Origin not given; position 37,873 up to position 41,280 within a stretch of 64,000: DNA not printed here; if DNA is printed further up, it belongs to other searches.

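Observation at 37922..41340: A diverged copy of the pheT 3' end lies on the far side of the TPR gene inserted between pheT and pfk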

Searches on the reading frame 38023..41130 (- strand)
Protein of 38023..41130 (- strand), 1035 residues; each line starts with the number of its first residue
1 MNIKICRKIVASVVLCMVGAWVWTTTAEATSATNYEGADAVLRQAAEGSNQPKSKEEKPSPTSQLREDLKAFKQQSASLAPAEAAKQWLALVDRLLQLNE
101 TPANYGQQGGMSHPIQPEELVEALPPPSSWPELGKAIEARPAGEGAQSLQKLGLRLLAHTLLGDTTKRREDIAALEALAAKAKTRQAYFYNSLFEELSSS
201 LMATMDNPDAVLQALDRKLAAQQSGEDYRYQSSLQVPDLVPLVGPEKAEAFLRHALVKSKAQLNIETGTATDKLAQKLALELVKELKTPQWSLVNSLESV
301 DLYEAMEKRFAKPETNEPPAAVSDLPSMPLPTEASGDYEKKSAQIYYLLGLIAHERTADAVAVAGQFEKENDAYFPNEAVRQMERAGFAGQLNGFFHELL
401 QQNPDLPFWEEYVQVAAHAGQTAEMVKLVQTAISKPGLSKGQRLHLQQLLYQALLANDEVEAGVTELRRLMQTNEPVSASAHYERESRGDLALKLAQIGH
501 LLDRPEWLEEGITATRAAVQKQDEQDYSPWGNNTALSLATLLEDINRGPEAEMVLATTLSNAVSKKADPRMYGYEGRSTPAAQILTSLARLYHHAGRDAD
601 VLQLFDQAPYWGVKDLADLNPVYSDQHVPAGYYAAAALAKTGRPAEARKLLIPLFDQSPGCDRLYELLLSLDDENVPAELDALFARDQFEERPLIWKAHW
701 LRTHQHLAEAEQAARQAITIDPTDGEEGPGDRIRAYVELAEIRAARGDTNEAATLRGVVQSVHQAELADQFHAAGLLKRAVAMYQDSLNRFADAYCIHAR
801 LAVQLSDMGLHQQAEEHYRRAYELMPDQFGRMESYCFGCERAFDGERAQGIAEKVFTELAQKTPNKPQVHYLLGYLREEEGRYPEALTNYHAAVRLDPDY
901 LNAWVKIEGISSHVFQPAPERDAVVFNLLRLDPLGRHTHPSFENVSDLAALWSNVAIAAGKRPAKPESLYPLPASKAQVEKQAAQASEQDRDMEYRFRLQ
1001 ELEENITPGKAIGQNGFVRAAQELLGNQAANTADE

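Call 8: search_protein_families(library=pfam, proteins=[window:38023-41130:-])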
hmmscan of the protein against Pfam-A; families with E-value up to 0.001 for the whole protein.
window:38023-41130:- (1035 aa): 9 families
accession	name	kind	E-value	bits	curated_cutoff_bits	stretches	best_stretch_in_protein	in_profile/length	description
PF07719.23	TPR_2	-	2.8e-11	43.1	27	1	868-900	2-34/34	Tetratricopeptide repeat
PF13414.12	TPR_11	-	4.1e-09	36.4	26.8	1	879-905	6-32/42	TPR repeat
PF14559.12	TPR_19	-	5.4e-09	36.7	25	0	626-668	23-65/68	Tetratricopeptide repeat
PF00515.34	TPR_1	-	6e-09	35.8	27.8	1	868-900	2-34/34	Tetratricopeptide repeat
PF13428.12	TPR_14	-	1.7e-08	34.7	23.5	0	867-905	1-39/44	Tetratricopeptide repeat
PF13181.12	TPR_8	-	1.4e-06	28.5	25.7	0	868-900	2-34/34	Tetratricopeptide repeat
PF13431.12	TPR_17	-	9.7e-06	25.9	24.4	0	856-887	2-33/34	Tetratricopeptide repeat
PF23914.1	TPR_CcmH_CycH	-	0.00025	21.3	42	0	799-894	57-148/158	Cytochrome c-type biogenesis protein H TPR domain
PF13424.12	TPR_12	-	0.00044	20.8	30.1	0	796-825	4-33/77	Tetratricopeptide repeat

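Call 32: find_homologous_proteins(query=window:38023-41130:-)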
Query window:38023-41130:- (1035 aa): 136 proteins with E <= 0.001 among 8000 candidates; the best 120 are listed.
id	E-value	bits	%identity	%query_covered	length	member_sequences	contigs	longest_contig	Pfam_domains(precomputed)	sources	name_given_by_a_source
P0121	0.0e+0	2309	100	100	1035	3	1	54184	PF14559.13,PF13431.13,PF13414.13,PF00515.35,PF13428.13,PF13181.13,PF07719.24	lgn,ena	-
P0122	0.0e+0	2283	99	100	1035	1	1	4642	PF14559.13,PF13431.13,PF13414.13,PF00515.35,PF13428.13,PF13181.13,PF07719.24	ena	-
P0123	0.0e+0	2277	99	100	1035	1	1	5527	PF14559.13,PF13431.13,PF13414.13,PF00515.35,PF13428.13,PF13181.13,PF07719.24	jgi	jgi:tetratricopeptide (TPR) repeat protein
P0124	0.0e+0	2183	95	100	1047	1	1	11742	PF14559.13,PF13414.13,PF00515.35,PF13428.13,PF13181.13,PF07719.24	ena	-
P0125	0.0e+0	2180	95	100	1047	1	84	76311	PF14559.13,PF13414.13,PF00515.35,PF13428.13,PF13181.13,PF07719.24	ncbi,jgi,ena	ncbi:MAG: hypothetical protein ABSF10_12180 [Verrucomicrobiota bacterium]|jgi:tetratricopeptide (TPR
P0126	0.0e+0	2179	95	100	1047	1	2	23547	PF14559.13,PF13414.13,PF00515.35,PF13428.13,PF13181.13,PF07719.24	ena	-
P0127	0.0e+0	2179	94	100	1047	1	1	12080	PF14559.13,PF13414.13,PF00515.35,PF13428.13,PF13181.13,PF07719.24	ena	-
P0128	0.0e+0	2178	94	100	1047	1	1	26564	PF14559.13,PF13414.13,PF00515.35,PF13428.13,PF13181.13,PF07719.24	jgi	jgi:tetratricopeptide (TPR) repeat protein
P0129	0.0e+0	2177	94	100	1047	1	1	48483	PF14559.13,PF13414.13,PF00515.35,PF13428.13,PF13181.13,PF07719.24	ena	-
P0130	0.0e+0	2176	94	100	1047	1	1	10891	PF14559.13,PF13414.13,PF00515.35,PF13428.13,PF13181.13,PF07719.24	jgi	jgi:tetratricopeptide (TPR) repeat protein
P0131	0.0e+0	2167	94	100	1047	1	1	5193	PF14559.13,PF13414.13,PF00515.35,PF13428.13,PF13181.13,PF07719.24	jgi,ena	-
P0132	0.0e+0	2144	93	100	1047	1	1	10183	PF14559.13,PF13414.13,PF00515.35,PF13428.13,PF13181.13,PF07719.24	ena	-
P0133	0.0e+0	2085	90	100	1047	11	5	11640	PF14559.13,PF13414.13,PF00515.35,PF13428.13,PF13181.13,PF07719.24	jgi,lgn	jgi:tetratricopeptide (TPR) repeat protein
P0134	0.0e+0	2040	88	100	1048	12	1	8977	PF14559.13,PF13431.13,PF13414.13,PF00515.35,PF13424.13,PF13432.13,PF13428.13,PF13181.13,PF07719.24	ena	-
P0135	0.0e+0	2031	89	100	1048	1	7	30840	PF14559.13,PF13414.13,PF00515.35,PF13424.13,PF13428.13,PF13181.13,PF07719.24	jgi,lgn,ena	jgi:tetratricopeptide (TPR) repeat protein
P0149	0.0e+0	1852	81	100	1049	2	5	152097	PF14559.13,PF13431.13,PF13414.13,PF00515.35,PF13432.13,PF13428.13,PF13181.13,PF07719.24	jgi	jgi:tetratricopeptide (TPR) repeat protein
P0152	0.0e+0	1645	72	100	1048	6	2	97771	PF14559.13,PF13414.13,PF00515.35,PF13424.13,PF13428.13,PF13181.13,PF07719.24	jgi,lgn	jgi:tetratricopeptide (TPR) repeat protein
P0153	0.0e+0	1590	89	78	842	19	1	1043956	PF14559.13,PF13414.13,PF00515.35,PF13428.13,PF13181.13,PF07719.24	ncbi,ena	-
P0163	0.0e+0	1382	63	100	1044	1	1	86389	PF14559.13,PF13431.13,PF13414.13,PF00515.35,PF13424.13,PF13428.13,PF13181.13,PF07719.24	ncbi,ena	-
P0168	0.0e+0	1271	58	99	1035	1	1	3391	PF14559.13,PF13431.13,PF13414.13,PF00515.35,PF13424.13,PF13428.13,PF13181.13,PF07719.24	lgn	-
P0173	0.0e+0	1058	91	51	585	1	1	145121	-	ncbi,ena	-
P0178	5.4e-294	996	48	100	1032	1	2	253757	PF14559.13,PF13414.13,PF17874.8,PF00515.35,PF13424.13,PF13428.13,PF13181.13,PF07719.24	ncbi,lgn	-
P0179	1.5e-293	995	49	100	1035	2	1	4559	PF14559.13,PF13414.13,PF00515.35,PF13424.13,PF13428.13,PF13181.13,PF07719.24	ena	-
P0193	2.7e-277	941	47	99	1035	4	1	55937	PF14559.13,PF13414.13,PF00515.35,PF13424.13,PF13428.13,PF13181.13,PF07719.24,PF13374.13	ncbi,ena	-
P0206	2.4e-269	915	45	98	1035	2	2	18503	PF14559.13,PF13431.13,PF13414.13,PF00515.35,PF13424.13,PF13176.13,PF13432.13,PF13428.13,PF13181.13,PF07719.24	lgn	-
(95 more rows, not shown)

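Call 33: find_encoding_contigs(protein=P0149, flank=8000, max_places=2)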
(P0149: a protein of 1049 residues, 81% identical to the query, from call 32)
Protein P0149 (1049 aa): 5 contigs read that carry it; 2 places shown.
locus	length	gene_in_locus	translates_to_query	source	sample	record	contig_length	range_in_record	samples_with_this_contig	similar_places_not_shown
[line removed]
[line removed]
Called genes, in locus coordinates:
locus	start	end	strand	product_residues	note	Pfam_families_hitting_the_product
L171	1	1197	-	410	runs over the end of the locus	PF00248:Aldo_ket_red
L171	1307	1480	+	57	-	PF01632:Ribosomal_L35p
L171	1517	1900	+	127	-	PF00453:Ribosomal_L20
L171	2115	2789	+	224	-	PF01596:Methyltransf_3, PF13578:Methyltransf_24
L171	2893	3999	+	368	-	PF02912:Phe_tRNA-synt_N, PF01409:tRNA-synt_2d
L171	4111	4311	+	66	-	-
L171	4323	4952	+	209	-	-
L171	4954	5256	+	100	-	-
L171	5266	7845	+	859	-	PF01588:tRNA_bind, PF03483:B3_4, PF03484:B5, PF17759:tRNA_synthFbeta, PF03147:FDX-ACB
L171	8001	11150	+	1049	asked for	PF13428:TPR_14 (faint), PF00515:TPR_1 (faint), PF07719:TPR_2 (faint), PF13181:TPR_8 (faint), PF14559:TPR_19 (faint), PF13414:TPR_11 (faint), PF13431:TPR_17 (faint), PF13432:TPR_16 (weak)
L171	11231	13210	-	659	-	PF01435:Peptidase_M48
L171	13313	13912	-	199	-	PF04011:LemA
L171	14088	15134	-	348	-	PF01471:PG_binding_1, PF03734:YkuD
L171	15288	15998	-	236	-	PF13189:Cytidylate_kin2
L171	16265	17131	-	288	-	PF01063:Aminotran_4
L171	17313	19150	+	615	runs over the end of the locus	PF04542:Sigma70_r2 (weak), PF04545:Sigma70_r4, PF08281:Sigma70_r4_2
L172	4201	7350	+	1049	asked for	PF13428:TPR_14 (faint), PF00515:TPR_1 (faint), PF07719:TPR_2 (faint), PF13181:TPR_8 (faint), PF14559:TPR_19 (faint), PF13414:TPR_11 (faint), PF13431:TPR_17 (faint), PF13432:TPR_16 (weak)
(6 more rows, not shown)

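Call 34: find_encoding_contigs(protein=P0152, flank=8000, max_places=2)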
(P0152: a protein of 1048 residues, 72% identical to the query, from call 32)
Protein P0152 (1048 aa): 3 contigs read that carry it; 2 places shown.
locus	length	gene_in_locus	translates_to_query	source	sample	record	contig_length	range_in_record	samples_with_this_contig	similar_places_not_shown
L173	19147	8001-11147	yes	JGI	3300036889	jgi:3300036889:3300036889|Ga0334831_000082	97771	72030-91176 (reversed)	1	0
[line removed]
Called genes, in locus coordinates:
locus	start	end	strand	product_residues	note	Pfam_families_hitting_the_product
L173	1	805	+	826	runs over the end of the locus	PF25778:DUF7948, PF06739:SBBP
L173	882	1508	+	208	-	PF03938:OmpH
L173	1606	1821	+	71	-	PF01632:Ribosomal_L35p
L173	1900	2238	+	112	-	PF00453:Ribosomal_L20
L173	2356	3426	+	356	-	PF02912:Phe_tRNA-synt_N, PF01409:tRNA-synt_2d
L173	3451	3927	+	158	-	-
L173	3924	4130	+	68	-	-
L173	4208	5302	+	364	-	PF13271:DUF4062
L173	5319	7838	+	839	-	PF01588:tRNA_bind, PF03483:B3_4, PF03484:B5, PF17759:tRNA_synthFbeta, PF03147:FDX-ACB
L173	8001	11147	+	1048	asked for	PF13181:TPR_8 (faint), PF14559:TPR_19 (faint), PF13424:TPR_12 (faint), PF13428:TPR_14 (faint), PF00515:TPR_1 (faint), PF07719:TPR_2 (weak), PF13414:TPR_11 (weak)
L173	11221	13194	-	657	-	PF01435:Peptidase_M48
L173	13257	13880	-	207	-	PF04011:LemA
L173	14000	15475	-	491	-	PF00989:PAS, PF08448:PAS_4, PF13426:PAS_9 (weak), PF00989:PAS, PF08448:PAS_4, PF13426:PAS_9, PF00512:HisKA, PF02518:HATPase_c, +1 more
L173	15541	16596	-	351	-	PF01471:PG_binding_1, PF03734:YkuD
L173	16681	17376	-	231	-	PF13189:Cytidylate_kin2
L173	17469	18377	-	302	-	PF01063:Aminotran_4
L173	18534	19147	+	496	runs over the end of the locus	PF04542:Sigma70_r2 (faint), PF08281:Sigma70_r4_2, PF04545:Sigma70_r4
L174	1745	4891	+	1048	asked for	PF13181:TPR_8 (faint), PF14559:TPR_19 (faint), PF13424:TPR_12 (faint), PF13428:TPR_14 (faint), PF00515:TPR_1 (faint), PF07719:TPR_2 (weak), PF13414:TPR_11 (weak)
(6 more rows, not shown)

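Call 35: find_encoding_contigs(protein=P0163, flank=8000, max_places=2)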
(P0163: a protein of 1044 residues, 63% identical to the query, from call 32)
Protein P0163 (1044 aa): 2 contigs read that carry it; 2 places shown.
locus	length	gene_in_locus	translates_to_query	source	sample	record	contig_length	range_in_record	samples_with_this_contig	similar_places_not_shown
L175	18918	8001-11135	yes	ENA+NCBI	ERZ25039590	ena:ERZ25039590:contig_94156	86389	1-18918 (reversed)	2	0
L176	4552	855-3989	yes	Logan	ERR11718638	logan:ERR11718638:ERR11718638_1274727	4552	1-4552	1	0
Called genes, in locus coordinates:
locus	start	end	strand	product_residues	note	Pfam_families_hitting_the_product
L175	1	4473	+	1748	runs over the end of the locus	PF13229:Beta_helix (weak)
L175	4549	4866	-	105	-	PF01381:HTH_3, PF12844:HTH_19 (faint)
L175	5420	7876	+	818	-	PF01588:tRNA_bind, PF03483:B3_4, PF03484:B5, PF17759:tRNA_synthFbeta, PF03147:FDX-ACB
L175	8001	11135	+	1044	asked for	PF13181:TPR_8 (faint), PF13424:TPR_12 (faint), PF13428:TPR_14 (faint), PF14559:TPR_19 (faint), PF13414:TPR_11 (faint), PF00515:TPR_1 (faint), PF07719:TPR_2 (faint), PF13431:TPR_17 (faint)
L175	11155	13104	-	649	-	PF01435:Peptidase_M48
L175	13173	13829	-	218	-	PF04011:LemA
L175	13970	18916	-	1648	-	?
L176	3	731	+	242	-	?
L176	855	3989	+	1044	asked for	PF13181:TPR_8 (faint), PF13424:TPR_12 (faint), PF13428:TPR_14 (faint), PF14559:TPR_19 (faint), PF13414:TPR_11 (faint), PF00515:TPR_1 (faint), PF07719:TPR_2 (faint), PF13431:TPR_17 (faint)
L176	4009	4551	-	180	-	?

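Call 39: find_encoding_contigs(protein=P0178, flank=8000, max_places=2)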
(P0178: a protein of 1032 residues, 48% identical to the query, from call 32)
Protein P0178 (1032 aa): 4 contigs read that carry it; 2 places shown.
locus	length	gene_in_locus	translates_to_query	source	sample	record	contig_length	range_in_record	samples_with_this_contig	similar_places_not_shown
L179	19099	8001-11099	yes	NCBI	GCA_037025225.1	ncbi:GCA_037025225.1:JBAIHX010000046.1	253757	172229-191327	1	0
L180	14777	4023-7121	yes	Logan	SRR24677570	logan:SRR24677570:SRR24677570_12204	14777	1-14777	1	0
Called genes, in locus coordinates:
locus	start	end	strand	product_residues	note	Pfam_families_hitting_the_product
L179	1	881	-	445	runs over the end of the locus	PF01595:CNNM, PF00571:CBS, PF03471:CorC_HlyC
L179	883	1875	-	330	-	PF01595:CNNM, PF00571:CBS (weak)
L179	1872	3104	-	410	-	PF01595:CNNM, PF00571:CBS (weak), PF03471:CorC_HlyC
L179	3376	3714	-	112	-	PF05336:rhaM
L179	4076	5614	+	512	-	PF00924:MS_channel_2nd, PF21082:MS_channel_3rd, PF00027:cNMP_binding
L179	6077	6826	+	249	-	PF03734:YkuD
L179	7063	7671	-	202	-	-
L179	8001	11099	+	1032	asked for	PF13428:TPR_14 (faint), PF14559:TPR_19 (faint), PF00515:TPR_1 (faint), PF07719:TPR_2 (faint), PF13181:TPR_8 (faint), PF13424:TPR_12 (faint), PF13414:TPR_11 (faint), PF17874:TPR_MalT (weak)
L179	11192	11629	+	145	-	-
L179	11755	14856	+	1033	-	PF23500:DUF7133, PF02985:HEAT (faint), PF13646:HEAT_2 (weak)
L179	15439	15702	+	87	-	PF11154:DUF2934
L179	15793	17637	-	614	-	PF13589:HATPase_c_3 (weak), PF00183:HSP90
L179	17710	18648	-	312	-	PF04199:Cyclase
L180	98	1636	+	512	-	PF00924:MS_channel_2nd, PF21082:MS_channel_3rd, PF00027:cNMP_binding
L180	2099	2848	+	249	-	PF03734:YkuD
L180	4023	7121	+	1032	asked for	PF13428:TPR_14 (faint), PF14559:TPR_19 (faint), PF00515:TPR_1 (faint), PF07719:TPR_2 (faint), PF13181:TPR_8 (faint), PF13424:TPR_12 (faint), PF13414:TPR_11 (faint), PF17874:TPR_MalT (weak)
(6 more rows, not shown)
